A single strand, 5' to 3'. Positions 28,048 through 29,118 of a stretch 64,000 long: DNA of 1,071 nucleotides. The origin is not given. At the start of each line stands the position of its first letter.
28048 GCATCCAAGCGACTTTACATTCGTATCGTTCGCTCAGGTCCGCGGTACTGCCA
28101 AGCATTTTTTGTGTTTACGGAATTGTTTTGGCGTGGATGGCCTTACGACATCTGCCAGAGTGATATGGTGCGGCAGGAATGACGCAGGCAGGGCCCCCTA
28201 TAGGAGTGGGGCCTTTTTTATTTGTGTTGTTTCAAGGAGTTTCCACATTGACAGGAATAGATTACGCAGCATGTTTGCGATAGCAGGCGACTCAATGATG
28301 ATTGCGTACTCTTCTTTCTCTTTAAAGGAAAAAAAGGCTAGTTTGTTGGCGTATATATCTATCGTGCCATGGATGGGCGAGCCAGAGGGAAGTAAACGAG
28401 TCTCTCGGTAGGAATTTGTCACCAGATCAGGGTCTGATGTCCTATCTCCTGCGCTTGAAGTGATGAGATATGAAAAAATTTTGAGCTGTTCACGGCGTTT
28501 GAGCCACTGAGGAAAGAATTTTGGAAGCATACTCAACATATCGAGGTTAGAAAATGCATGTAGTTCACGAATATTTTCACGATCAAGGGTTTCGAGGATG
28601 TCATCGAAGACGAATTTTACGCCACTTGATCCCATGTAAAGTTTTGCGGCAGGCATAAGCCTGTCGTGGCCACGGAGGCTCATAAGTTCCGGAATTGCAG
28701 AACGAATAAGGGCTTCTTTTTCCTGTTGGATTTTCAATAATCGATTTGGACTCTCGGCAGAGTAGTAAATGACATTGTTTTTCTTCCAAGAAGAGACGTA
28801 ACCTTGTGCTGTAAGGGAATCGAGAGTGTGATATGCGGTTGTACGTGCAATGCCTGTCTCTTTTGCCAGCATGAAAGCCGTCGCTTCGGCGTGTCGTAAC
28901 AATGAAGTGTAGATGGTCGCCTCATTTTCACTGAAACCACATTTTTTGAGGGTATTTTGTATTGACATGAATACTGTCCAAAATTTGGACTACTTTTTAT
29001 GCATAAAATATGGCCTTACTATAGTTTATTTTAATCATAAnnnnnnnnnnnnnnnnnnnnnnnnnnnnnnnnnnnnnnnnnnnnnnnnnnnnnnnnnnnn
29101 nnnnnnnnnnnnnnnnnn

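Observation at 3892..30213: Expanded family of divergent two-gene modules pairing a TrmB-like regulator with an orphan membrane-anchored LivJ-type binding protein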

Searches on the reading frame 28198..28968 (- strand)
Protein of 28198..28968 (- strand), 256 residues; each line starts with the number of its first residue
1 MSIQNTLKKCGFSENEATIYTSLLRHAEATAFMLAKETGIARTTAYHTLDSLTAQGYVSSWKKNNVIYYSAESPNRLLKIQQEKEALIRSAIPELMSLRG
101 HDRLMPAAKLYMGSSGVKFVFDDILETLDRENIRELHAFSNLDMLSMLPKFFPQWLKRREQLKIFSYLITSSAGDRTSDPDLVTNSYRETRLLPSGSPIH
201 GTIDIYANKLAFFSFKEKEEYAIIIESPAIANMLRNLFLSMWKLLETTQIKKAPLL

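Call 3: search_protein_families(library=pfam, proteins=[window:28198-28968:-], max_evalue=0.01)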
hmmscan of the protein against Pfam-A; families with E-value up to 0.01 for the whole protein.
window:28198-28968:- (256 aa): 2 families
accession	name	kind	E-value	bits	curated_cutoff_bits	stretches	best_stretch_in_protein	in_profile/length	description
PF01978.25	TrmB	-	8e-14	51.7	25.6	1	7-69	1-63/68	Sugar-specific transcriptional regulator TrmB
PF09339.16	HTH_IclR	-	3e-05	24.1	22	1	25-59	14-49/52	IclR helix-turn-helix domain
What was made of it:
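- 28198..28968 (-): R6, TrmB-like regulator. Pfam TrmB E 8e-14 (call 3).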

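Call 17: find_homologous_proteins(query=window:28198-28968:-, max_evalue=0.001)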
Query window:28198-28968:- (256 aa): 32 proteins with E <= 0.001 among 559 candidates.
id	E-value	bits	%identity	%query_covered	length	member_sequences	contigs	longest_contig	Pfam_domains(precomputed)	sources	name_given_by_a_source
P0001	1.1e-163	560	100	100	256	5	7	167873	PF01978.26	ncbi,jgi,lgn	jgi:sugar-specific transcriptional regulator TrmB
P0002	1.9e-116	406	75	96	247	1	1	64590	PF01978.26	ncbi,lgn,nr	ncbi:MAG: transcriptional regulator [Candidatus Taylorbacteria bacterium]|nr:transcriptional regulat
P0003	2.5e-113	395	71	97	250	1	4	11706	PF01978.26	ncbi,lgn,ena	-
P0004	2.0e-112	392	71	96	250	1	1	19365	PF01978.26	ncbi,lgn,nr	ncbi:MAG: hypothetical protein NT077_03590 [Candidatus Taylorbacteria bacterium]|nr:hypothetical pro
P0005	9.2e-107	374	70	96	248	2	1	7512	PF01978.26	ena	-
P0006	2.6e-87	310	57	96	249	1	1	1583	PF01978.26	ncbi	-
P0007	4.4e-86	306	58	96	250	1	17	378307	PF01978.26,PF09339.17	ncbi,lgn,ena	-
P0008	4.0e-85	303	85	63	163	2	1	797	-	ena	-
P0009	7.7e-85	302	57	96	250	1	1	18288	PF01978.26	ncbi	-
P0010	1.1e-84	302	54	96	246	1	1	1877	PF01978.26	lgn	-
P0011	3.3e-84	300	56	96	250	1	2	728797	PF01978.26,PF09339.17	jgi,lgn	jgi:sugar-specific transcriptional regulator TrmB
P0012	5.6e-84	299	56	96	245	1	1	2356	PF01978.26,PF09339.17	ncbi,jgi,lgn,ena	ncbi:MAG: helix-turn-helix domain-containing protein [bacterium]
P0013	6.7e-84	299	56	96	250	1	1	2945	PF01978.26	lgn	-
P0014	6.3e-83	296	54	96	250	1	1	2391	PF01978.26,PF09339.17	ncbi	-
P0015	2.1e-81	291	54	96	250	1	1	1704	PF01978.26,PF09339.17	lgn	-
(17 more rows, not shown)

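Call 27: find_related_loci(query=A2, collection=genome_contigs, flank=10000)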
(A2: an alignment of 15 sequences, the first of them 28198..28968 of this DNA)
Query A2 (256 aa) in genome_contigs; peptide patterns used: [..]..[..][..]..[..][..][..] (x = any residue, [..] = any of these).
130 stretches matched a pattern; 26 encode a relative of the query (tblastn E <= 1e-3); 26 distinct loci.
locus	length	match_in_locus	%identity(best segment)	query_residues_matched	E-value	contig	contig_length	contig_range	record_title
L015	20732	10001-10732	75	1-245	2e-124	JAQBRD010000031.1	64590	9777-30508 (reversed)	MAG: Candidatus Taylorbacteria bacterium isolate RYN_390 scaffold_3280703, whole genome shotgun sequence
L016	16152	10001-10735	71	1-246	2e-120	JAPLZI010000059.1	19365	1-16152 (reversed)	MAG: Candidatus Taylorbacteria bacterium isolate LacPavin_0419_WC90_MAG_44_7 LacPavin_0419_WC90_scaffold_65123, whole ge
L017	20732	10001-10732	58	1-245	6e-94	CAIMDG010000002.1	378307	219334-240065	uncultured bacterium isolate KTt_bin-0975 genome assembly, contig: bin-0975:2/3, whole genome shotgun sequence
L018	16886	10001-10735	57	1-246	7e-92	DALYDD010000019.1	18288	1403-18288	MAG TPA_asm: Candidatus Paceibacterota bacterium isolate CTOTU14218 NODE_670_length_18288_cov_4.393572, whole genome sho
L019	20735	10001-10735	55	1-246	3e-88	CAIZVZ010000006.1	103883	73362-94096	uncultured bacterium isolate Loc080925-6m_bin-1435 genome assembly, contig: bin-1435:06/21, whole genome shotgun sequenc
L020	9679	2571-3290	44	2-245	2e-66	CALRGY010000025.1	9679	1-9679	MAG: Candidatus Uhrbacteria bacterium isolate TrH-25oct19-103 genome assembly, contig: TrH-25oct19-C14480, whole genome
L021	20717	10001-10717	44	3-245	5e-66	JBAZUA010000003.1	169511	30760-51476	MAG: Candidatus Paceibacterota bacterium isolate SO_2017_GW1_216 NODE_680_length_169511_cov_1.874663_OW334_2017, whole g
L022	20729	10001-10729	43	3-249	1e-63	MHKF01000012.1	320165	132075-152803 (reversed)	MAG: Candidatus Kerfeldbacteria bacterium RIFCSPLOWO2_02_FULL_42_19 rifcsplowo2_02_scaffold_40, whole genome shotgun seq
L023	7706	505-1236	41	1-248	7e-63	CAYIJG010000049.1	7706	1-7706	MAG TPA_asm: uncultured Gammaproteobacteria bacterium isolate ERP119705_co24_1001 genome assembly, contig: NODE_14748_le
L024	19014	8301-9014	41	3-242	2e-57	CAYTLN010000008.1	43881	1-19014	MAG TPA_asm: uncultured Gammaproteobacteria bacterium isolate SRP286056_co1_88 genome assembly, contig: NODE_853_length_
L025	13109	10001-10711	42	5-243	1e-56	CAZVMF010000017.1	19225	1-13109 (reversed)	MAG TPA_asm: uncultured Gammaproteobacteria bacterium isolate SRP278252_co2_59 genome assembly, contig: NODE_5832_length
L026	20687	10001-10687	41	1-231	1e-55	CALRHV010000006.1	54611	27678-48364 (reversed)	MAG: Candidatus Uhrbacteria bacterium isolate TrH-25oct19-208 genome assembly, contig: TrH-25oct19-C880, whole genome sh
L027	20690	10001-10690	40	1-232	2e-55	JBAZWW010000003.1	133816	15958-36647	MAG: Patescibacteria group bacterium isolate SO_2017_GW1_41 NODE_944_length_133816_cov_1.749291_OW334_2017, whole genome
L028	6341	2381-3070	39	1-232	2e-54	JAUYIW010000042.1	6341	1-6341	MAG: Candidatus Uhrbacteria bacterium isolate C24_metabat.bin.112 C24_k141_918988, whole genome shotgun sequence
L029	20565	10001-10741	41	1-246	1e-53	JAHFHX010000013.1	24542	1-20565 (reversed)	MAG: Candidatus Magasanikiibacteriota bacterium isolate nzgw349 NODE_2563_length_24543_cov_3.908034, whole genome shotgu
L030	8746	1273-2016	37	1-248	1e-52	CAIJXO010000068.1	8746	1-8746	uncultured bacterium isolate Loclat_bin-10598 genome assembly, contig: bin-10598:068/119, whole genome shotgun sequence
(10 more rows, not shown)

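Call 37: predict_structure(alignment_id=A1)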
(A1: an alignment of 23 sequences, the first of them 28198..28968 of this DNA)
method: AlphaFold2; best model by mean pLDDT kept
length: 256 residues; sequences in the alignment: 23
mean_pLDDT: 87.4   pTM: 0.67
mean pLDDT of the five models: 87.4, 87.4, 86.9, 86.6, 86.1
residues with pLDDT >= 90: 163; 70-90: 61; 50-70: 22; < 50: 10
segments of 3 or more residues with pLDDT < 50: 249-256
pLDDT, mean of each block of 10 residues (from residue 1): 89 97 95 97 98 97 97 92 88 76 67 95 97 95 82 93 95 59 80 78 94 89 94 95 72 46
secondary structure, 60 per line:
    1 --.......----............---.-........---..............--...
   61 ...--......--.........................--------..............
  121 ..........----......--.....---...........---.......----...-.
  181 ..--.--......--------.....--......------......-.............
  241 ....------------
elements in order: H3-9 H14-25 H31-38 H42-55 E58-63 E66-71 H74-98 E107-112 H113-130 E135-140 H143-147 H151-161 E165-171 E188-193 E202-206 E209-214 E221-226 H228-244

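Call 40: fold_search(model_id=the predicted structure, library=pdb)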
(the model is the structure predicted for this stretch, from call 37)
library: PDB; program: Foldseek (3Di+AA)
matches with E <= 10: 1549; with E <= 0.001: 30
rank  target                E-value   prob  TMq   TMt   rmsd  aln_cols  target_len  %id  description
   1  5box_A                5.0e-14  1.00  0.36  0.36  20.1       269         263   15  Structure of TrmBL2, an archaeal chromatin protein, shows a novel mode of DNA binding. (released 2015-09-02)
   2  5bpd_D                4.2e-13  1.00  0.40  0.39  11.3       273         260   14  Structure of TrmBL2, an archaeal chromatin protein, shows a novel mode of DNA binding. (released 2015-09-02)
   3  5bqt_A                4.7e-13  1.00  0.41  0.41  18.9       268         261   14  Structure of TrmBL2, an archaeal chromatin protein, shows a novel mode of DNA binding. (released 2015-09-02)
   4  5bpd_C                6.5e-13  1.00  0.40  0.40  11.0       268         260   15  Structure of TrmBL2, an archaeal chromatin protein, shows a novel mode of DNA binding. (released 2015-09-02)
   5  5bpd_B                1.0e-12  1.00  0.36  0.36  20.0       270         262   14  Structure of TrmBL2, an archaeal chromatin protein, shows a novel mode of DNA binding. (released 2015-09-02)
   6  5bpi_D                2.0e-12  1.00  0.40  0.40  10.8       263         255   14  Structure of TrmBL2, an archaeal chromatin protein, shows a novel mode of DNA binding. (released 2015-09-02)
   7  5bpi_C                6.6e-12  1.00  0.36  0.36  10.7       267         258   14  Structure of TrmBL2, an archaeal chromatin protein, shows a novel mode of DNA binding. (released 2015-09-02)
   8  5bqt_B                7.4e-12  1.00  0.40  0.40  18.5       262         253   14  Structure of TrmBL2, an archaeal chromatin protein, shows a novel mode of DNA binding. (released 2015-09-02)
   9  3qph_A                1.8e-10  1.00  0.43  0.35   7.8       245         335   13  The three-dimensional structure of TrmB, a global transcriptional regulator of the hyperthermophilic archaeon Pyrococc (released 2012-05-30)
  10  4ggk                  1.2e-05  1.00  0.39  0.57   4.7       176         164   13  Crystal structure of Zucchini from mouse (mZuc / PLD6 / MitoPLD) bound to tungstate (released 2012-10-10)
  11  4ggj                  1.4e-05  1.00  0.40  0.58   4.8       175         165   12  Crystal structure of Zucchini from mouse (mZuc / PLD6 / MitoPLD) (released 2012-10-10)
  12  4rs8_A                1.7e-04  1.00  0.23  0.68   8.1        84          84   27  Apo structure of novel pNOB8 plasmid centromere binding protein (released 2015-09-16)
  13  4rs8_B                2.0e-04  1.00  0.24  0.71   6.6        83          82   24  Apo structure of novel pNOB8 plasmid centromere binding protein (released 2015-09-16)
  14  1sfx_A                3.2e-04  1.00  0.30  0.68   4.1        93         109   25  X-ray crystal structure of putative HTH transcription regulator from Archaeoglobus fulgidus (released 2004-08-03)
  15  7l1i                  3.6e-04  1.00  0.27  0.40  15.6       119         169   20  Crystal structure of the MarR family transcriptional regulator from Acineotobacter baumannii bound to Indole 3 acetic ac (released 2022-02-09)
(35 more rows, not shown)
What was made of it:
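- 28198..28968 (-): AF2 model with pLDDT 87; best PDB matches are TrmBL2 (5box, E 5e-14) and TrmB (3qph) (calls 37, 40).
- On TrmB family transcriptional regulators: The C-terminal domain matches Zucchini/PLD6 (calls 37, 40).
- Closest known: TrmBL2. Same: It is the best structural match to R6 (E 5e-14, call 40).
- The R6 model matches TrmBL2 and TrmB, and its C-terminal domain matches PLD-like Zucchini (calls 37, 40).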

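Call 49: find_homologous_proteins(query=L030:4883-5635:-, max_evalue=1e-10)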
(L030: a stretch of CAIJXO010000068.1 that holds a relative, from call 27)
Query L030:4883-5635:- (250 aa): 7790 proteins with E <= 1e-10 among 8000 candidates; the best 120 are listed.
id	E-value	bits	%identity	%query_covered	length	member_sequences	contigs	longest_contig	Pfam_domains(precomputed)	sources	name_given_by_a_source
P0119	3.6e-160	549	100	100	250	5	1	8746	PF12399.15,PF00005.34,PF13175.13,PF13476.13,PF02463.26,PF13304.13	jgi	jgi:ABC-type branched-subunit amino acid transport system ATPase component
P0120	1.6e-143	495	88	100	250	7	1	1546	PF12399.15,PF00005.34,PF13175.13,PF13476.13,PF02463.26,PF13304.13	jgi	-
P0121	1.0e-142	492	89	100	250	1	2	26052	PF12399.15,PF00005.34,PF13175.13,PF02463.26,PF13304.13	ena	-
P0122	3.8e-141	487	93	94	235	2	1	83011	PF12399.15,PF00005.34,PF13175.13,PF02463.26,PF13304.13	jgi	jgi:ABC-type branched-subunit amino acid transport system ATPase component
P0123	2.4e-139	481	87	100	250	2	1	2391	PF12399.15,PF00005.34,PF13175.13,PF02463.26,PF13304.13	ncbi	-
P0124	6.3e-139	480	86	100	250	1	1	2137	PF00005.34,PF13175.13,PF13476.13,PF02463.26,PF13304.13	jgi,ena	-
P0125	9.3e-139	479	85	100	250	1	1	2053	PF00005.34,PF13175.13,PF13476.13,PF02463.26,PF13304.13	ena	-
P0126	3.0e-138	477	85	100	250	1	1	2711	PF12399.15,PF00005.34,PF13175.13,PF13476.13,PF02463.26,PF13304.13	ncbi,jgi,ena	jgi:ABC-type branched-subunit amino acid transport system ATPase component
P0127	9.8e-138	476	84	100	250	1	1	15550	PF12399.15,PF00005.34,PF13175.13,PF13476.13,PF02463.26,PF13304.13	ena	-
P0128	1.5e-136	472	85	100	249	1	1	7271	PF12399.15,PF00005.34,PF13175.13,PF02463.26,PF13304.13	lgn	-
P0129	2.0e-136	471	85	100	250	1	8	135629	PF12399.15,PF00005.34,PF13175.13,PF13476.13,PF02463.26,PF13304.13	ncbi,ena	-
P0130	2.8e-135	468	85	99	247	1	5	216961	PF12399.15,PF00005.34,PF13175.13,PF13476.13,PF02463.26,PF13304.13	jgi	jgi:ABC-type branched-subunit amino acid transport system ATPase component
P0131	3.2e-135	468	86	100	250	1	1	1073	PF12399.15,PF00005.34,PF13175.13,PF13476.13,PF02463.26,PF13304.13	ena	-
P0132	1.7e-134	465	86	99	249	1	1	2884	PF12399.15,PF00005.34,PF13175.13,PF13476.13,PF02463.26,PF13304.13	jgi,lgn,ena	-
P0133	1.1e-131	456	84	100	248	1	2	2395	PF12399.15,PF00005.34,PF13175.13,PF13476.13,PF02463.26,PF13304.13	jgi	jgi:ABC-type branched-subunit amino acid transport system ATPase component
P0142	1.0e-118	413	74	100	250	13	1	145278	PF00005.34,PF13175.13,PF13476.13,PF02463.26,PF13304.13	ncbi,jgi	jgi:ABC-type branched-subunit amino acid transport system ATPase component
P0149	2.9e-100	353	65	100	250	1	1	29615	PF00005.34,PF13175.13,PF13476.13,PF02463.26,PF13304.13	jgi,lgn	jgi:ABC-type branched-subunit amino acid transport system ATPase component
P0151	4.6e-100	352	65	100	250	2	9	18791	PF00005.34,PF13175.13,PF02463.26,PF13304.13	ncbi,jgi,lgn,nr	ncbi:MAG: branched-chain amino acid transport system ATP-binding protein [Patescibacteria group bact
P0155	1.9e-99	350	65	100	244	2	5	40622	PF12399.15,PF00005.34,PF13175.13,PF13476.13,PF02463.26,PF13304.13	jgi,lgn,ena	-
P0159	6.6e-99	349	63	100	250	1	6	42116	PF12399.15,PF00005.34,PF13175.13,PF13476.13,PF02463.26,PF13304.13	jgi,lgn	jgi:ABC-type branched-subunit amino acid transport system ATPase component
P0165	1.7e-98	347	62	100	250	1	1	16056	PF12399.15,PF00005.34,PF13175.13,PF13476.13,PF02463.26,PF13304.13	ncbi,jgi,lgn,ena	ncbi:MAG: ABC transporter ATP-binding protein [Candidatus Paceibacterota bacterium]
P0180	9.2e-98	345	63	100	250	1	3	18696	PF12399.15,PF00005.34,PF13175.13,PF13476.13,PF02463.26,PF13304.13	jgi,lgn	jgi:ABC-type branched-subunit amino acid transport system ATPase component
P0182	9.5e-98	345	63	100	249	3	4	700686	PF12399.15,PF00005.34,PF13175.13,PF13476.13,PF02463.26,PF13304.13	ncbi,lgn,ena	-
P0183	9.8e-98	345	61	100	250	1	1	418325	PF12399.15,PF00005.34,PF13175.13,PF13476.13,PF02463.26,PF13304.13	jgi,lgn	jgi:ABC-type branched-subunit amino acid transport system ATPase component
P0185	1.3e-97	344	64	100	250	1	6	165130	PF12399.15,PF00005.34,PF13175.13,PF02463.26,PF13304.13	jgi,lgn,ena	-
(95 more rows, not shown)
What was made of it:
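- LivG-type ATPases are very common in Patescibacteria: 7790 hits, many at 60-90% identity (call 49).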

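Call 50: find_encoding_contigs(protein=P0130, flank=10000, max_places=1)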
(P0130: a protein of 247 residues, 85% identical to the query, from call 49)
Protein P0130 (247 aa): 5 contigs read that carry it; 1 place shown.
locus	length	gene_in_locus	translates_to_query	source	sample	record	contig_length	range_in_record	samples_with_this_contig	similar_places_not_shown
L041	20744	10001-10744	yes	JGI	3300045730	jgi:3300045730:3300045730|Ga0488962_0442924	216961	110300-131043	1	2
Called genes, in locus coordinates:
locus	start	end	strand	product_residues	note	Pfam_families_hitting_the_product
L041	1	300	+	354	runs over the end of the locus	PF11104:PilM_2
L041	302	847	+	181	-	-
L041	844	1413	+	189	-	-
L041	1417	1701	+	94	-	-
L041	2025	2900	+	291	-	PF02653:BPD_transp_2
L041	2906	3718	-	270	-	PF01978:TrmB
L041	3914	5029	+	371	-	PF04348:LppC (weak), PF13433:Peripla_BP_5 (faint), PF13458:Peripla_BP_6, PF01094:ANF_receptor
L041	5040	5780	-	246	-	PF01978:TrmB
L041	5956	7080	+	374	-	PF13458:Peripla_BP_6, PF01094:ANF_receptor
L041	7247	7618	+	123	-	-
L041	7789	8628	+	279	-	PF00072:Response_reg (faint)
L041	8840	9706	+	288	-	PF02653:BPD_transp_2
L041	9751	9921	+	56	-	-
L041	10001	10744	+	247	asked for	PF02463:SMC_N (faint), PF13175:AAA_15 (faint), PF13476:AAA_23 (weak), PF00005:ABC_tran, PF13304:AAA_21 (weak), PF12399:BCA_ABC_TP_C (weak)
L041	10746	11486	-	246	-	PF01978:TrmB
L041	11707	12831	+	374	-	PF13433:Peripla_BP_5, PF13458:Peripla_BP_6, PF01094:ANF_receptor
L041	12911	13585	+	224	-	PF01411:tRNA-synt_2c, PF07973:tRNA_SAD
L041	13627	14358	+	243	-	PF02463:SMC_N (weak), PF25199:nSTAND_NTPase5 (faint), PF00005:ABC_tran, PF13304:AAA_21 (faint)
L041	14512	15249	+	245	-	PF00849:PseudoU_synth_2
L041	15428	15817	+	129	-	PF01245:Ribosomal_L19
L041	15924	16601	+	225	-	PF14528:LAGLIDADG_3 (faint)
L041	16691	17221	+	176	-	PF01923:Cob_adeno_trans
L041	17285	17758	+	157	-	-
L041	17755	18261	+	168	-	-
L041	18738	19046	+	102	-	-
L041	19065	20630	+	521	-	PF06100:MCRA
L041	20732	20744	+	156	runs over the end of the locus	PF14478:DUF4430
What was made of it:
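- L041 reads P R<B> R<B> P G R<B> F (call 50). In L041 the liv cluster follows pilM (call 50).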

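Call 51: find_encoding_contigs(protein=P0182, flank=10000, max_places=1)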
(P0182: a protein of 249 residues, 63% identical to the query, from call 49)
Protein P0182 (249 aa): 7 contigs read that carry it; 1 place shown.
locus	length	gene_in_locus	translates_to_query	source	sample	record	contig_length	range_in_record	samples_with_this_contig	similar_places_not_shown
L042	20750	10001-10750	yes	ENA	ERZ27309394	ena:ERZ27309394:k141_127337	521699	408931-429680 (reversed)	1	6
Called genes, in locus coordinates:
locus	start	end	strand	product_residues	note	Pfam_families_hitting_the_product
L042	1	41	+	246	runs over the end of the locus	PF01978:TrmB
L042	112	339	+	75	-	-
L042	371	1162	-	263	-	PF01978:TrmB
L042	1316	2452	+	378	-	PF13458:Peripla_BP_6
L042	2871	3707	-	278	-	PF01978:TrmB (weak)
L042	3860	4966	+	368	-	PF13458:Peripla_BP_6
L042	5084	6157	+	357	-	PF13458:Peripla_BP_6, PF01094:ANF_receptor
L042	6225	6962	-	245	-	-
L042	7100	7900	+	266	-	PF00072:Response_reg (weak)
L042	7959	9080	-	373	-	PF13433:Peripla_BP_5, PF13458:Peripla_BP_6, PF01094:ANF_receptor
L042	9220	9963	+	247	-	PF01978:TrmB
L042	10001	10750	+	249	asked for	PF02463:SMC_N (weak), PF13476:AAA_23 (weak), PF00005:ABC_tran, PF13175:AAA_15 (faint), PF13304:AAA_21 (faint), PF12399:BCA_ABC_TP_C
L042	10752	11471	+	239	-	PF02463:SMC_N (faint), PF00005:ABC_tran, PF13304:AAA_21 (faint)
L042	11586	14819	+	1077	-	PF02384:N6_Mtase, PF20473:MmeI_Mtase, PF07669:Eco57I, PF18135:Type_ISP_C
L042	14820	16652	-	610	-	-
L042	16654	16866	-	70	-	-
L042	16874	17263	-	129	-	-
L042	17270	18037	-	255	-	PF03602:Cons_hypoth95 (faint), PF01555:N6_N4_Mtase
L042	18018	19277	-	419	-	PF02195:ParB_N, PF01555:N6_N4_Mtase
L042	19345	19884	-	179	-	PF06114:Peptidase_M78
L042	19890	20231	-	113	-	PF01381:HTH_3, PF12844:HTH_19, PF13560:HTH_31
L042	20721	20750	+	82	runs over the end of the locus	-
